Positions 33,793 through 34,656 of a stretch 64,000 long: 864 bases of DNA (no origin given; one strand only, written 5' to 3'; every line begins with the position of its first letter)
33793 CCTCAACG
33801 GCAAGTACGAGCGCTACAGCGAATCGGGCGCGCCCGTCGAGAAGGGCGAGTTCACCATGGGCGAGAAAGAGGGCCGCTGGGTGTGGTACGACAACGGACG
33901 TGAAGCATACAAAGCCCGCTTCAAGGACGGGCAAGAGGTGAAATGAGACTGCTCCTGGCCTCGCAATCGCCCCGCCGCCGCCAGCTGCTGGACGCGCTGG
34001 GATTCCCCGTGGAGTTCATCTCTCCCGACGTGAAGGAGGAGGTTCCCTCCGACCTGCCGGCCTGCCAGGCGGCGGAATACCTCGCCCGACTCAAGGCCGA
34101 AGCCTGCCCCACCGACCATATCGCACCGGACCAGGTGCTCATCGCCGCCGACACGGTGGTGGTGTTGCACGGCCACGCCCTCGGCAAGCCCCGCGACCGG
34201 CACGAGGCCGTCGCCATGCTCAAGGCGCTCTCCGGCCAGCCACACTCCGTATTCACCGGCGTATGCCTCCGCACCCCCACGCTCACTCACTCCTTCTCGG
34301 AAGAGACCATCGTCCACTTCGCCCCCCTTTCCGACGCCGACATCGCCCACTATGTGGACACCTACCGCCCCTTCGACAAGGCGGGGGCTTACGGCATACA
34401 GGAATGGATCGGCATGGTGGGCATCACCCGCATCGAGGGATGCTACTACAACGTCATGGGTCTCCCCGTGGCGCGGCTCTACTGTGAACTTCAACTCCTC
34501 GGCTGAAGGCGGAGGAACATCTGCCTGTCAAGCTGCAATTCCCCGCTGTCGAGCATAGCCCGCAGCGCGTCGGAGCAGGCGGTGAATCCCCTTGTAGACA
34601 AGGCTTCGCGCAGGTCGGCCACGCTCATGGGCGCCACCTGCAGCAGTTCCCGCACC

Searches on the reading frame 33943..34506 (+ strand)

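Call 8: search_protein_families(library=pfam, proteins=[window:33943-34506:+])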
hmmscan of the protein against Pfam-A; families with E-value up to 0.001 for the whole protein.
window:33943-34506:+ (187 aa): 1 family
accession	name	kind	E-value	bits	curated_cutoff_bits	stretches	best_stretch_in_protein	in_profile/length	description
PF02545.19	Maf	-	9.4e-61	205.2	27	1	2-184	1-185/187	Maf-like protein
